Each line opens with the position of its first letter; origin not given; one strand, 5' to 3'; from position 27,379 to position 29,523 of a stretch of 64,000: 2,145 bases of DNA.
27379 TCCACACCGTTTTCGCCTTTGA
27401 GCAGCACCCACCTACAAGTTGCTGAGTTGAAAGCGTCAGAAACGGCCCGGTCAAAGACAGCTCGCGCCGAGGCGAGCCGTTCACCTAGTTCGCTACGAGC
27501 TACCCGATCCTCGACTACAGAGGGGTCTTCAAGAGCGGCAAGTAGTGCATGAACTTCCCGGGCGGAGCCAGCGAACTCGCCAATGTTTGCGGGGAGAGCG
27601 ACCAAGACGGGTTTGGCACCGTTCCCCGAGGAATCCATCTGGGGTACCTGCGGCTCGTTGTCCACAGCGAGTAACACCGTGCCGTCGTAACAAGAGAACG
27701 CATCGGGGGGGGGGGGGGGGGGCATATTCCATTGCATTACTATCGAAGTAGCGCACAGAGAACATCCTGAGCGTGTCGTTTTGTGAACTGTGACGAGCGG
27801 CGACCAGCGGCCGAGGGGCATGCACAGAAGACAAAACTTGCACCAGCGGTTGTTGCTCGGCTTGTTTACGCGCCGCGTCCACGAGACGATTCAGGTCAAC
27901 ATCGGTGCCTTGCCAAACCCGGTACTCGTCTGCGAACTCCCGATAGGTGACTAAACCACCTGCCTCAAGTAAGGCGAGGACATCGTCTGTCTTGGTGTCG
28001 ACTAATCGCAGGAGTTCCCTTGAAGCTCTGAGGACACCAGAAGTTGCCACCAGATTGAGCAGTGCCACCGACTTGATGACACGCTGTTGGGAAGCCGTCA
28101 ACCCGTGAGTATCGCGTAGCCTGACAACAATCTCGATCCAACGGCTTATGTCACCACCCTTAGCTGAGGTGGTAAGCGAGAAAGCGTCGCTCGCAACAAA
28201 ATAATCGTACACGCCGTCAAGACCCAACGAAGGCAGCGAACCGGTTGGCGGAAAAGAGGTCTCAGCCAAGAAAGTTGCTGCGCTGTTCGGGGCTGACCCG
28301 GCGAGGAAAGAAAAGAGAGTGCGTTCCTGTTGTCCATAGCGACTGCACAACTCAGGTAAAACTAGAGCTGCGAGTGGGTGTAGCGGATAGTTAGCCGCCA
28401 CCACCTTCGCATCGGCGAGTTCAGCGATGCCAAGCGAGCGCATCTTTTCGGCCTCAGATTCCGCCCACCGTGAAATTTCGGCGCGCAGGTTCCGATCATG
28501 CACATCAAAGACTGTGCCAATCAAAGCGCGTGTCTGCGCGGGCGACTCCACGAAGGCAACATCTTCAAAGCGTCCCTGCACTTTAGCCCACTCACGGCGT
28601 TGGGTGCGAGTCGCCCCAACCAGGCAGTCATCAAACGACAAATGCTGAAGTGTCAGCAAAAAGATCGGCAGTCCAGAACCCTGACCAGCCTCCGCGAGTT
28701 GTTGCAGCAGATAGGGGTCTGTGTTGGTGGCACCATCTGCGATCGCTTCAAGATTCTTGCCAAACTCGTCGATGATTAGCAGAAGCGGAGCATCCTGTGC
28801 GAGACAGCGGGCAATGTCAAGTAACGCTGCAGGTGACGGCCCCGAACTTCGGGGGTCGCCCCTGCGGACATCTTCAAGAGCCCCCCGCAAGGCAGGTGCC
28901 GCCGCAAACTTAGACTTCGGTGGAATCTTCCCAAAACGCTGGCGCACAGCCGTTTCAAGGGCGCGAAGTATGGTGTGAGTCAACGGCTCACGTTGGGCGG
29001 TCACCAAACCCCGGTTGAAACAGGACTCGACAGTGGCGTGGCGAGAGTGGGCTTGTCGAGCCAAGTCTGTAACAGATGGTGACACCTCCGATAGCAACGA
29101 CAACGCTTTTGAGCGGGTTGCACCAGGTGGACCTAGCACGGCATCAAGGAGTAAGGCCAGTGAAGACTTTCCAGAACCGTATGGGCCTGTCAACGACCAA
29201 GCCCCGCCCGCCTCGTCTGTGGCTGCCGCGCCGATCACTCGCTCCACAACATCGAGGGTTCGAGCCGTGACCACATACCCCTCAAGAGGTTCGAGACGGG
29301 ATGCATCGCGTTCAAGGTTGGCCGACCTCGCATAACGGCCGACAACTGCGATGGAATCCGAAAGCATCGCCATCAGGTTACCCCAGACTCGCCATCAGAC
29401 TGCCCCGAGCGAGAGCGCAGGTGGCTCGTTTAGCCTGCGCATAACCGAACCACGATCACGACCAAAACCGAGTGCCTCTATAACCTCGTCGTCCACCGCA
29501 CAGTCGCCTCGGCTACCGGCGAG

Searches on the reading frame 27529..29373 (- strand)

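Call 7: search_protein_families(library=padloc, proteins=[window:27529-29373:-], max_evalue=0.01)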
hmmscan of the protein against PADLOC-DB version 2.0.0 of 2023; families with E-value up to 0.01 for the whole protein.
window:27529-29373:- (614 aa): 18 families
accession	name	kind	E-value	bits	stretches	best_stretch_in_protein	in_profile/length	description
PDLC02781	SspC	-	1.2e-168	561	1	16-549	2-535/1104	SspC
PDLC02779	SspC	-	9.6e-122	405.7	1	12-551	3-539/1054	SspC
PDLC02775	SspC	-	3.5e-102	340.9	1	4-550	3-547/1064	SspC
PDLC02778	SspC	-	1e-85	286.3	1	14-549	1-522/1053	SspC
PDLC02780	SspC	-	4.2e-74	248.1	1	4-547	1-512/1045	SspC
PDLC02774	SspC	-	7.6e-64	214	1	15-547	2-506/1065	SspC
PDLC02771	SspC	-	2.1e-61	206.2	3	16-298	1-279/828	SspC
PDLC02478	BrxC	-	6.5e-52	174.3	1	12-545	8-539/1108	BrxC-PglY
PDLC02773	SspC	-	4e-51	172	1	195-546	149-504/1011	SspC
PDLC02777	SspC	-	2e-50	169.9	1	16-541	2-520/1097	SspC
PDLC02776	SspC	-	1.4e-49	166.7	1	192-544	117-472/1039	SspC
PDLC02770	SspC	-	2e-43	146.7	2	197-542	165-511/1047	SspC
PDLC02772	SspC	-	2.8e-22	76.5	1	198-536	179-535/1123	SspC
PDLC02475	BrxC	-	1.4e-06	24.3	1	197-398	247-439/937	BrxC-PglY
PDLC02485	BrxC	-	1.9e-05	20.4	1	199-402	247-443/1376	BrxC-PglY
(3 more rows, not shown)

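Call 12: search_protein_families(library=pfam, proteins=[window:27529-29373:-], max_evalue=0.01)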
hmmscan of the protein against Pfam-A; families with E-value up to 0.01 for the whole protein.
window:27529-29373:- (614 aa): 1 family
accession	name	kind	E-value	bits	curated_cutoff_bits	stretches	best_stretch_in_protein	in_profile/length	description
PF13191.12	AAA_16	-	0.0018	19.3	32.6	1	45-214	14-143/167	AAA ATPase domain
